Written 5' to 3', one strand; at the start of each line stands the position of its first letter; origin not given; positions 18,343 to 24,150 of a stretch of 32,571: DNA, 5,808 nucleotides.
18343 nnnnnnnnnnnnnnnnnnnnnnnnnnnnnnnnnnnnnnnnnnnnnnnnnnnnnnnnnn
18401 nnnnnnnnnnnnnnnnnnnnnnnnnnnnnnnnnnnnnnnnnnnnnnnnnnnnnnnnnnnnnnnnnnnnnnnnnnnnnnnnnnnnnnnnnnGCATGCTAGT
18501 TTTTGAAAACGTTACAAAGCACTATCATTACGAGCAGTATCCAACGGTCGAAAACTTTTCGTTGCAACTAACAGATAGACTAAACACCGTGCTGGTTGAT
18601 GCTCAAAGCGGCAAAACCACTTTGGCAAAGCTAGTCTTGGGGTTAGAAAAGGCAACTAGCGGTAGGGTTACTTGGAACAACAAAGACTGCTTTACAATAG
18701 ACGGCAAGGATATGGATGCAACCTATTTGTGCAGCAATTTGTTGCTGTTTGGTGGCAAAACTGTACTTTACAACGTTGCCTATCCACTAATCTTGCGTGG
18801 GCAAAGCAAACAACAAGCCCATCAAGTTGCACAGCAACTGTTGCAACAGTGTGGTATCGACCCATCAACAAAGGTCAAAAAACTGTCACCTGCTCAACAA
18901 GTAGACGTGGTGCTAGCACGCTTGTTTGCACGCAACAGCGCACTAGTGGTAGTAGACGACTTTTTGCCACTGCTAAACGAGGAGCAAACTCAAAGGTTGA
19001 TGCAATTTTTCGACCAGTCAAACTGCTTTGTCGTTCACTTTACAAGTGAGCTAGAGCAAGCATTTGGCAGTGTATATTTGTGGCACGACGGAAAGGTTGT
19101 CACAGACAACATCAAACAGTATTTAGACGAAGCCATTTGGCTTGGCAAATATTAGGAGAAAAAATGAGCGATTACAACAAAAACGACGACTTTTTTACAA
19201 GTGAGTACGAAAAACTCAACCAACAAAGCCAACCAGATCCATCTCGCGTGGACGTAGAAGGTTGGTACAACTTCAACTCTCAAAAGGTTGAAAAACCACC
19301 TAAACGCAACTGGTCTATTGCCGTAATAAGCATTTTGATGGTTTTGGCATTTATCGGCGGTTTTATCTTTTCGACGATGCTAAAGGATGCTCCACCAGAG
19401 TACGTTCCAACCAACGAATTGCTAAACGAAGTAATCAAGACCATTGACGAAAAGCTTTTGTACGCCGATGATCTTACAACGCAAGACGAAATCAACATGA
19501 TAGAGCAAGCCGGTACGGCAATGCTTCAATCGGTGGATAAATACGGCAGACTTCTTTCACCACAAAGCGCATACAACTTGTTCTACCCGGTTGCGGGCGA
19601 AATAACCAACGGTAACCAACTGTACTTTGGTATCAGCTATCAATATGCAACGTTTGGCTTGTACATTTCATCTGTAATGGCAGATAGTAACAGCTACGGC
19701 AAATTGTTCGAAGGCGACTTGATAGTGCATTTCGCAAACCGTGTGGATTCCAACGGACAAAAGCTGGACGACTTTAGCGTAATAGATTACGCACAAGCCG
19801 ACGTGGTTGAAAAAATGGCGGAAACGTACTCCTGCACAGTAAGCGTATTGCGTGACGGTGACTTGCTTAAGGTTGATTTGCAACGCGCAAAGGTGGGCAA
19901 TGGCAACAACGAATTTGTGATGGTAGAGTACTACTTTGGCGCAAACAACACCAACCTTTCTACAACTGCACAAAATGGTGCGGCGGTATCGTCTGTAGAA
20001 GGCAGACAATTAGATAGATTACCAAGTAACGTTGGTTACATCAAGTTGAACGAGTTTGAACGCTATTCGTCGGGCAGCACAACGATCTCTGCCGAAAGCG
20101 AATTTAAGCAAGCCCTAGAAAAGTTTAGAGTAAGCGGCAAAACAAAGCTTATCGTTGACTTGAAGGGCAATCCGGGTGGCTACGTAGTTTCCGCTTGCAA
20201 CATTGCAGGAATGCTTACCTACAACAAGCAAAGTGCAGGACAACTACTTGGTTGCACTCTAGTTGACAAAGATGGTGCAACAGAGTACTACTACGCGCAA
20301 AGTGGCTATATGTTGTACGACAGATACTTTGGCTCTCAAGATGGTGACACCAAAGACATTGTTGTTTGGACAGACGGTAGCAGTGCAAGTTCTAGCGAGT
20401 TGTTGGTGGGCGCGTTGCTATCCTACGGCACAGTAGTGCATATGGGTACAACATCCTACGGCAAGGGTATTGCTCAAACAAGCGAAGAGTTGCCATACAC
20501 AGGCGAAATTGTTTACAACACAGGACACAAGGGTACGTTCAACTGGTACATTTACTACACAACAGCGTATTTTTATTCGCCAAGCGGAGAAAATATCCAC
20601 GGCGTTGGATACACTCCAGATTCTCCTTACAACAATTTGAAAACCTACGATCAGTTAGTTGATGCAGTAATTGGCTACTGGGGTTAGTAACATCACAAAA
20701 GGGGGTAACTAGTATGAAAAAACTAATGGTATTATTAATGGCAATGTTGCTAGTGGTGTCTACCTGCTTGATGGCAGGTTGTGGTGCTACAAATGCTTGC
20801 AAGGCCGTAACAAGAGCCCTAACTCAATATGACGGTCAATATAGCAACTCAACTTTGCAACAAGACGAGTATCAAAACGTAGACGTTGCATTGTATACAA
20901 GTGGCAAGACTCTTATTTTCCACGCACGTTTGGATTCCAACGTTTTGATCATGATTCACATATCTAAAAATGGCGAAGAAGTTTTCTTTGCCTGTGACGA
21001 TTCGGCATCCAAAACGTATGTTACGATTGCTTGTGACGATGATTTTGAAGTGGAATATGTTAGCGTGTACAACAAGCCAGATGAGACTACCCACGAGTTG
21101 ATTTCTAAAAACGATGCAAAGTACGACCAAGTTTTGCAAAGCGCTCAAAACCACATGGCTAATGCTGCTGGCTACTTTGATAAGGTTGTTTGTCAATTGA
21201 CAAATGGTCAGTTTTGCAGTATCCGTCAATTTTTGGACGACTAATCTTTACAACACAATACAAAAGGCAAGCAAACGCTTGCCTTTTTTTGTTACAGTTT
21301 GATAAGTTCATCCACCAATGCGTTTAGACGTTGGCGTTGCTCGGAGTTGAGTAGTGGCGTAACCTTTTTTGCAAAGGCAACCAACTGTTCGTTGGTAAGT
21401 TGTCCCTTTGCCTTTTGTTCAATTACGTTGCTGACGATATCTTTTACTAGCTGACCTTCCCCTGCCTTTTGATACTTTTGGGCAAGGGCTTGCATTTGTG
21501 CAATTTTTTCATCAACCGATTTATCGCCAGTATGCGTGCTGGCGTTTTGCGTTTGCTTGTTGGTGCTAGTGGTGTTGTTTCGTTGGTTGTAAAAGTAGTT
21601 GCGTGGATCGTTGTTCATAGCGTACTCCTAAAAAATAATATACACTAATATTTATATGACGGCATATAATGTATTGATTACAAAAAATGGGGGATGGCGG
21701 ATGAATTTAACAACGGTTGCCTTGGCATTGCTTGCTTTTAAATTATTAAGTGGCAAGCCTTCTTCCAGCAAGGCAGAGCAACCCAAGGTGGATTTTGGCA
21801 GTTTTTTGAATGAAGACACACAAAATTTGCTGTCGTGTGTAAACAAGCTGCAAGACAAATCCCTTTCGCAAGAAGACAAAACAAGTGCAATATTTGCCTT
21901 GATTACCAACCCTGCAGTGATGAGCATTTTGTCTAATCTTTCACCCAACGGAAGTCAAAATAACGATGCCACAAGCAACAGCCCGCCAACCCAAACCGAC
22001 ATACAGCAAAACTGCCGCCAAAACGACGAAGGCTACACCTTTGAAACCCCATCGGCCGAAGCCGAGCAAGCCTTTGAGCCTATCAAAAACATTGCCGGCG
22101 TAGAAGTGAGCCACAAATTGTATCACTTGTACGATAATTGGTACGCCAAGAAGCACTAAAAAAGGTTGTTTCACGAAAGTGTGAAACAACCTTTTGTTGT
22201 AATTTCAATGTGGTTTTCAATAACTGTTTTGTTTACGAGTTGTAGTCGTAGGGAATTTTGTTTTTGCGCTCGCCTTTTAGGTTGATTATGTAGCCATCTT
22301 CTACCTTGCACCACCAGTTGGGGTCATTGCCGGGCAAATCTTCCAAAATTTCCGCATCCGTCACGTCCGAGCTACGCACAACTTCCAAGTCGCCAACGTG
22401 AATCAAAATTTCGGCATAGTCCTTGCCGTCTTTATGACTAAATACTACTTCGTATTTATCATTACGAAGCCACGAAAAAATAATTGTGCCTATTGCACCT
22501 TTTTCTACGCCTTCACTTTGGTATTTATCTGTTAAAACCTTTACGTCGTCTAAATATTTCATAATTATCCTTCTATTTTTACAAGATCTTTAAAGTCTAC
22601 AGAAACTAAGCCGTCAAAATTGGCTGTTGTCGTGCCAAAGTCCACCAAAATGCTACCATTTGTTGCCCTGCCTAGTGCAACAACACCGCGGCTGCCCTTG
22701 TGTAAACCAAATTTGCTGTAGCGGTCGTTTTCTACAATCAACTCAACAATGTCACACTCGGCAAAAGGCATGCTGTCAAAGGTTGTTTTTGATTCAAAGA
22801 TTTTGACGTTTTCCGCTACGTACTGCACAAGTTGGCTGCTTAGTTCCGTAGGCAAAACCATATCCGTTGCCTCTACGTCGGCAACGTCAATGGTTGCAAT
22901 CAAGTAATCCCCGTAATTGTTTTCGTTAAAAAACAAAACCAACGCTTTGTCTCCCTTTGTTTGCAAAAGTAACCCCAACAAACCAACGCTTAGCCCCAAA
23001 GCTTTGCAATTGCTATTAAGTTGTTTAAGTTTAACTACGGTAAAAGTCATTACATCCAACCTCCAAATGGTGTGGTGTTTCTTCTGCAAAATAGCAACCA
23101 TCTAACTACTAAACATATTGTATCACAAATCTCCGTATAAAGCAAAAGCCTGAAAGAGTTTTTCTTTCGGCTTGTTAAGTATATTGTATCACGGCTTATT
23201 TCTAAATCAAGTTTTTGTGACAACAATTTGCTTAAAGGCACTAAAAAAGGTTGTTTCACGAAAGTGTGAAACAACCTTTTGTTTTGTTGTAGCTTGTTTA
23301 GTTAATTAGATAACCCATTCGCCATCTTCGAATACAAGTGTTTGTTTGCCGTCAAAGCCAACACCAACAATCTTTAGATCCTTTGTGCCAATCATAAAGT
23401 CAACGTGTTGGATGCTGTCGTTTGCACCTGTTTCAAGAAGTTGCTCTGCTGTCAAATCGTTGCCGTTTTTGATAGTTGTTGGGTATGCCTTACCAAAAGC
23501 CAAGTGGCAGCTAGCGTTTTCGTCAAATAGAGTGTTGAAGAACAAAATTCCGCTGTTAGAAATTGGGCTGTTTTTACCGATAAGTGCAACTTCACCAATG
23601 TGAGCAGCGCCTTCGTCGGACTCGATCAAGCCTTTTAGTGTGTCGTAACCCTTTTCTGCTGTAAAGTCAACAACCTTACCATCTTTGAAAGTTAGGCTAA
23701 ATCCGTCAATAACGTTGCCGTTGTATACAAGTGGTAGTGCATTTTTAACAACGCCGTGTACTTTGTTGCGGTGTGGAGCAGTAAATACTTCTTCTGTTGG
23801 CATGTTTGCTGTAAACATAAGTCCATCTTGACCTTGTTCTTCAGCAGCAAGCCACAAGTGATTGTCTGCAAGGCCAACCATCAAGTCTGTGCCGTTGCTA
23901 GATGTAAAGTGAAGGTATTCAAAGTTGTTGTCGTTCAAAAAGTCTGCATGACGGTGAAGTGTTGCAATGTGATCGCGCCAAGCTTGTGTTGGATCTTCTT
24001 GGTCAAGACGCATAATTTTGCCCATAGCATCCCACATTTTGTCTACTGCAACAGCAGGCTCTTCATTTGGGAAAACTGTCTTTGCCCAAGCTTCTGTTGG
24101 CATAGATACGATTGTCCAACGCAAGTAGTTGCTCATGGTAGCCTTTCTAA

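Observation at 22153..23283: Perfect 46-nt direct repeats, each a bidirectional terminator hairpin, bracket a roughly 1 kb two-gene cassette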

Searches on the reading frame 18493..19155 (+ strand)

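Call 82: search_protein_families(library=pfam, proteins=[window:18493-19155:+], max_evalue=0.001)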
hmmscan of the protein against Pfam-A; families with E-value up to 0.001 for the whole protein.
window:18493-19155:+ (220 aa): 1 family
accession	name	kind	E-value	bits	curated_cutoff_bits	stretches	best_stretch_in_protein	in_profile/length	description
PF00005.33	ABC_tran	-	3.1e-12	47.7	25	1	39-156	22-134/137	ABC transporter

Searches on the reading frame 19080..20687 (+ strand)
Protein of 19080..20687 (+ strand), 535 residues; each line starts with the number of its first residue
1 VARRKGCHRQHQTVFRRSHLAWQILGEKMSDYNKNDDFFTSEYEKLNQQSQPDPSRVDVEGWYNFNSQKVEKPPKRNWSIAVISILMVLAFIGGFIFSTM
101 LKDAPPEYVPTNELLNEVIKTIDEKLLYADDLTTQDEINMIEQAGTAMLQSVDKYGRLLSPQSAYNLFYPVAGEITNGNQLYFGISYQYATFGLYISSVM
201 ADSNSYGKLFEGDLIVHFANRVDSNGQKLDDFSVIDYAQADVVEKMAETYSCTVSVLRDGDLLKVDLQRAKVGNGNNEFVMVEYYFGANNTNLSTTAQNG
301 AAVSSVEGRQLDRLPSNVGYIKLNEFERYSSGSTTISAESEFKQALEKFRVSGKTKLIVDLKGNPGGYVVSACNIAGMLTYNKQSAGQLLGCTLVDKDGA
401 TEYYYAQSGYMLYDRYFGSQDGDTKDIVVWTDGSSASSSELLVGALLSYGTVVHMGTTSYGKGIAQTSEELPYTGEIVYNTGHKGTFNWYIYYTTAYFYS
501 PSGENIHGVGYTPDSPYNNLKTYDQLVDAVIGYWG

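Call 82: search_protein_families(library=pfam, proteins=[window:19080-20687:+], max_evalue=0.001)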
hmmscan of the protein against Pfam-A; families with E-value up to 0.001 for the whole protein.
window:19080-20687:+ (535 aa): 1 family
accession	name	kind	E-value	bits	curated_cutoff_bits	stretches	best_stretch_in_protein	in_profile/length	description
PF03572.23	Peptidase_S41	-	1.8e-28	99.6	24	1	317-515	1-163/165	Peptidase family S41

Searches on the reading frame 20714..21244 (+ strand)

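Call 4: search_protein_families(library=pfam, proteins=[window:20714-21244:+], max_evalue=0.1)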
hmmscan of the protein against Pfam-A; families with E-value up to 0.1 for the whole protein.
window:20714-21244:+ (176 aa): 1 family
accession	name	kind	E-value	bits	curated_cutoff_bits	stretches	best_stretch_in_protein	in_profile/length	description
PF08612.16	Med20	-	0.04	13.8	25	1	25-147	11-108/208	TATA-binding related factor (TRF) of subunit 20 of Mediator complex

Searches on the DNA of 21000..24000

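Call 68: search_rna_families(source=window, start=21000, end=24000, threshold=evalue, max_evalue=1)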
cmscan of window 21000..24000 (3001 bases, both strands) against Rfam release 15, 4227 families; matches with E-value up to 1: 2.
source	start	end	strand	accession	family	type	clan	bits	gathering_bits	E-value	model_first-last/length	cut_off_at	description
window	22734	22809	+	RF02640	MOSES4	Gene; sRNA;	-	20.8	54.8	0.54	17-93/176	no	S. pyogenes small RNA MOSES4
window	23175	23284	+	RF02637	EF0408_EF0409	Gene; sRNA;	-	17.2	440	0.17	1-412/412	no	Enterococcus sRNA EF0408_EF0409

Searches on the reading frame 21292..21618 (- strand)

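Call 4: search_protein_families(library=pfam, proteins=[window:21292-21618:-], max_evalue=0.1)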
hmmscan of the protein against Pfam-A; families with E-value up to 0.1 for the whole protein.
window:21292-21618:- (108 aa): 2 families
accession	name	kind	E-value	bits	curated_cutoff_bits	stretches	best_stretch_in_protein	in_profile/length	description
PF24832.1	DUF7716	-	0.0053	17.5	26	1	9-82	20-90/102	Domain of unknown function (DUF7716)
PF03432.20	Relaxase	-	0.0083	16.8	24.6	1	10-98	1-82/132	MobA/VirD2-like, nuclease domain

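Call 37: search_protein_families(library=ncbifam, proteins=[window:21292-21618:-], max_evalue=1)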
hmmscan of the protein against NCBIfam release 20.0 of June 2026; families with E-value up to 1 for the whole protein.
window:21292-21618:- (108 aa): 1 family
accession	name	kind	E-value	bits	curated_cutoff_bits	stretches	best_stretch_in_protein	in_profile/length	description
NF005380.0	PRK06923.1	equivalog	0.044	13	486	1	10-80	93-163/399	isochorismate synthase DhbC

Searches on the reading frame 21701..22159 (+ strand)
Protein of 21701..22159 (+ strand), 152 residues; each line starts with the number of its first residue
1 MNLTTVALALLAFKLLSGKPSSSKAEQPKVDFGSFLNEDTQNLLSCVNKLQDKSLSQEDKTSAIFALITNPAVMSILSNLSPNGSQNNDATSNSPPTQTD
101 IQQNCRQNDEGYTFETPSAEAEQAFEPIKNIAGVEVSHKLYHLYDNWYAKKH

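Call 4: search_protein_families(library=pfam, proteins=[window:21701-22159:+], max_evalue=0.1)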
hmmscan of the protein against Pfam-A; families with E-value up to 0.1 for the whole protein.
window:21701-22159:+ (152 aa): 0 families

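Call 19: find_homologous_proteins(query=window:21701-22159:+)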
Query window:21701-22159:+ (152 aa): 16 proteins with E <= 0.001 among 28 candidates.
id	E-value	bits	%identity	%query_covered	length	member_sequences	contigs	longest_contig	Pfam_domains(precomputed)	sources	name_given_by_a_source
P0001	5.6e-94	330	100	100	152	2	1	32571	-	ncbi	-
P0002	4.1e-76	272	86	100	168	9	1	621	-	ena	-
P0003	4.7e-66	239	75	100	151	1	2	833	-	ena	-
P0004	5.0e-63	229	73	100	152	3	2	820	-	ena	-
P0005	4.9e-54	200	66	99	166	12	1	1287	-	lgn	-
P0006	1.0e-50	189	62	99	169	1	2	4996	-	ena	-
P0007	6.9e-50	187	60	99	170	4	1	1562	-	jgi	-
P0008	2.6e-37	146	49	99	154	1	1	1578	-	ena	-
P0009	2.8e-36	143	49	99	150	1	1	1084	-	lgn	-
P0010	4.0e-36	142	49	99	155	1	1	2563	-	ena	-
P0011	1.2e-33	134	45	97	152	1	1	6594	-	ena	-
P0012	8.3e-33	131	47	99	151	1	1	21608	-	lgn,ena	-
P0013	1.1e-29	121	45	89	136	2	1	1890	-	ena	-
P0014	2.2e-27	114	73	53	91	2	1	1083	-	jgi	jgi:hypothetical protein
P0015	3.1e-24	104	64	58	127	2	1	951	-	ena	-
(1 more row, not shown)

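Call 20: find_encoding_contigs(protein=P0001, flank=3000, max_places=4)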
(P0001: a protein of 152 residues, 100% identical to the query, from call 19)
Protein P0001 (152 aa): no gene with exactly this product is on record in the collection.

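Call 21: find_encoding_contigs(protein=P0006, flank=6000, max_places=4)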
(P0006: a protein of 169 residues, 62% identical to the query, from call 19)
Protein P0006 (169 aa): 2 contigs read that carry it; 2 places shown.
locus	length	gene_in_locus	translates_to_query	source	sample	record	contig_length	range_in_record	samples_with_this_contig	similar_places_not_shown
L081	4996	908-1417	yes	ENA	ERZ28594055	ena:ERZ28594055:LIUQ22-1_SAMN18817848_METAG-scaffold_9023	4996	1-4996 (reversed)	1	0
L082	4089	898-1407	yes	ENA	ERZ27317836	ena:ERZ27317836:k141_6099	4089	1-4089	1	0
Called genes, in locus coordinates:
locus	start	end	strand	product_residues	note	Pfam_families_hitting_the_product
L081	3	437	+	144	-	?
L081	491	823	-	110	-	-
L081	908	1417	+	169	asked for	-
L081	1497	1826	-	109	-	PF16277:DUF4926 (weak)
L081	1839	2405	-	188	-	-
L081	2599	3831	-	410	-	PF02073:Peptidase_M29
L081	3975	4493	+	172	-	PF00160:Pro_isomerase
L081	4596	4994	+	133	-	?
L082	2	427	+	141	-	?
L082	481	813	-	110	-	-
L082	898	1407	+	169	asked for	-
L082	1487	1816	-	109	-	PF16277:DUF4926 (weak)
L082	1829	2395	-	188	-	-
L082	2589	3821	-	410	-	PF02073:Peptidase_M29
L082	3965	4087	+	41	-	?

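Call 22: find_encoding_contigs(protein=P0002, flank=3000, max_places=4)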
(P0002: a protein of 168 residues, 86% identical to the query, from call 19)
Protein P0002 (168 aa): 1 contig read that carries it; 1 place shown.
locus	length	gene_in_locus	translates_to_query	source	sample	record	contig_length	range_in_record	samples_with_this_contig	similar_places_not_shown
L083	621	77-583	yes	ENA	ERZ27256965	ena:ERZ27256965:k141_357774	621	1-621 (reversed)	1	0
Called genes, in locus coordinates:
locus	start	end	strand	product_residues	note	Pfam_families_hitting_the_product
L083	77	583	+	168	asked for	-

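Call 27: find_encoding_contigs(protein=P0012, flank=6000, max_places=3)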
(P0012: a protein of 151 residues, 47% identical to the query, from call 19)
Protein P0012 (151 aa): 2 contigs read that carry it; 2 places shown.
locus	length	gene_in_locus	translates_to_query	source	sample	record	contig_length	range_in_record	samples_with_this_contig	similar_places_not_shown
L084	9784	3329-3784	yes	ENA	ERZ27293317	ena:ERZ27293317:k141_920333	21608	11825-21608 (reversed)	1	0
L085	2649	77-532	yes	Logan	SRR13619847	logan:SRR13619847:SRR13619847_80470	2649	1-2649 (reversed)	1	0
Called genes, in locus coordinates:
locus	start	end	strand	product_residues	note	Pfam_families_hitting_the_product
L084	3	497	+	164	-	?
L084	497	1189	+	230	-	PF00005:ABC_tran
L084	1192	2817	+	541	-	PF03572:Peptidase_S41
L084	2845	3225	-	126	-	-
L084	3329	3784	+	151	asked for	-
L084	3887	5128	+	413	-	PF00828:Ribosomal_L27A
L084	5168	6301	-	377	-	PF00155:Aminotran_1_2 (weak), PF00266:Aminotran_5, PF01212:Beta_elim_lyase (weak), PF01041:DegT_DnrJ_EryC1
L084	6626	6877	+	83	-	PF11823:Se_S_carrier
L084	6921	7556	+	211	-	PF00730:HhH-GPD, PF00633:HHH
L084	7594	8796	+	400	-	PF14691:Fer4_20, PF13738:Pyr_redox_3 (weak), PF00890:FAD_binding_2 (faint), PF01266:DAO (weak), PF07992:Pyr_redox_2, PF13450:NAD_binding_8 (weak), PF13738:Pyr_redox_3, PF00070:Pyr_redox, +4 more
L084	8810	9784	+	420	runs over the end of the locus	PF01018:GTP1_OBG, PF00025:Arf (weak), PF02421:FeoB_N, PF01926:MMR_HSR1, PF09269:DUF1967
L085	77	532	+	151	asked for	-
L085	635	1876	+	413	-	PF00828:Ribosomal_L27A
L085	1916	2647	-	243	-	?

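Call 28: find_encoding_contigs(protein=P0011, flank=6000, max_places=3)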
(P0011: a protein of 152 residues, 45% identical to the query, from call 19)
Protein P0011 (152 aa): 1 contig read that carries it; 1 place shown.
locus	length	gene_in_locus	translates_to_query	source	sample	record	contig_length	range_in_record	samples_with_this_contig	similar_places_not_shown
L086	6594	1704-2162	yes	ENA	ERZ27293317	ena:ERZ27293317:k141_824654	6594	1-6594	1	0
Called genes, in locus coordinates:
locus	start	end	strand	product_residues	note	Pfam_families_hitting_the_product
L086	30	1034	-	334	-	PF00828:Ribosomal_L27A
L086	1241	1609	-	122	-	-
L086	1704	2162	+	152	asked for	-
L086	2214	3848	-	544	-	PF03572:Peptidase_S41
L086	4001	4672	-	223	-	PF00005:ABC_tran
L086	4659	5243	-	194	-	PF12917:YfbR-like, PF13023:HD_3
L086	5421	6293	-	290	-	PF04060:FeS, PF12838:Fer4_7 (weak), PF12837:Fer4_6 (weak), PF12838:Fer4_7, PF13187:Fer4_9, PF13237:Fer4_10 (weak), PF00037:Fer4 (weak), PF12837:Fer4_6 (weak), +3 more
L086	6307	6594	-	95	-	?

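Call 29: find_encoding_contigs(protein=P0010, flank=3000, max_places=3)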
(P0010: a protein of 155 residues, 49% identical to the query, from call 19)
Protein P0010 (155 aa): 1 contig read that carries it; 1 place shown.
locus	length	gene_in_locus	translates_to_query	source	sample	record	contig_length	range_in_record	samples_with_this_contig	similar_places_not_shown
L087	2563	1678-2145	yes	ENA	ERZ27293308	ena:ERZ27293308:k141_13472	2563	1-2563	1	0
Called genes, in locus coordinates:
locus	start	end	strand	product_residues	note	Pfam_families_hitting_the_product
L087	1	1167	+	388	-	?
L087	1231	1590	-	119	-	-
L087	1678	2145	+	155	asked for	-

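Call 31: find_encoding_contigs(protein=P0005, flank=3000, max_places=4)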
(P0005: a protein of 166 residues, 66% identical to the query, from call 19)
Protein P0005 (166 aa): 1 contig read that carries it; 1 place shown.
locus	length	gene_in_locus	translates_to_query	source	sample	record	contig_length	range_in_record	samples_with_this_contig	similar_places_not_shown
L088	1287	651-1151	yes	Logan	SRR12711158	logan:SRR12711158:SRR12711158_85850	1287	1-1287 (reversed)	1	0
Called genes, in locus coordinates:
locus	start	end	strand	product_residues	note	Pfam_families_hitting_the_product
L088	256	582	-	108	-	-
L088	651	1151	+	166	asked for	-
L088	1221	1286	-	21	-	?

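Call 32: find_encoding_contigs(protein=P0007, flank=3000, max_places=4)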
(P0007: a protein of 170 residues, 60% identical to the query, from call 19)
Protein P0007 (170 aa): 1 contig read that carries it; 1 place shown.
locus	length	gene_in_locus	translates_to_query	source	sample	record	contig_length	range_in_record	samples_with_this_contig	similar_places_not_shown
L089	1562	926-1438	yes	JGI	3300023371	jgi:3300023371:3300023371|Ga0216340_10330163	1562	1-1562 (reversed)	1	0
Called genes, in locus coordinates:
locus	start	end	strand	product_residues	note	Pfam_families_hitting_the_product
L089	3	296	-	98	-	?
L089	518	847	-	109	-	-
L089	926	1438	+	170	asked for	-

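Call 35: search_protein_families(library=pfam, proteins=[L081:1839-2405:-, L081:1497-1826:-], max_evalue=1)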
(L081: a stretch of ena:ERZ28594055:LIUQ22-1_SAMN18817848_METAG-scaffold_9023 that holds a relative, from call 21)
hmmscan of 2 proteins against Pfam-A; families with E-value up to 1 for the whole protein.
L081:1839-2405:- (188 aa): 1 family
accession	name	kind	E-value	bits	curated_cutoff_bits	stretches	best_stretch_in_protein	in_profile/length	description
PF21814.2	DUF6883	-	0.015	15.9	27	1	101-160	29-84/110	Domain of unknown function (DUF6883)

L081:1497-1826:- (109 aa): 1 family
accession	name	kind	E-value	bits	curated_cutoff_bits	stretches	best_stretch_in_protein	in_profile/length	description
PF16277.11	DUF4926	-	1.8e-07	30.9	29.1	1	6-57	3-53/57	Domain of unknown function (DUF4926)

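Call 36: search_protein_families(library=padloc, proteins=[L081:1839-2405:-], max_evalue=1)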
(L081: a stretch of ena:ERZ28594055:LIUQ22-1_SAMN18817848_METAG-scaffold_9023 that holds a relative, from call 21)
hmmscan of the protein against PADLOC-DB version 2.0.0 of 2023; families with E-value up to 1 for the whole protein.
L081:1839-2405:- (188 aa): 0 families

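Call 37: search_protein_families(library=ncbifam, proteins=[L081:1839-2405:-, window:21701-22159:+], max_evalue=1)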
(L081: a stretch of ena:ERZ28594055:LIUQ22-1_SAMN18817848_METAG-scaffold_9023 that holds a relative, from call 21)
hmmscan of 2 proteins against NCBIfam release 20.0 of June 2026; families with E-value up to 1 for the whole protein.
L081:1839-2405:- (188 aa): 0 families

window:21701-22159:+ (152 aa): 0 families

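Call 90: find_related_loci(query=A4, collection=viral_contigs, flank=4000)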
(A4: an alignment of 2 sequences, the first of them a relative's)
Query A4 (188 aa) in viral_contigs; peptide patterns used: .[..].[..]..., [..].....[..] (x = any residue, [..] = any of these).
599 stretches matched a pattern, but none encodes a relative of the query by tblastn (E <= 1e-3).
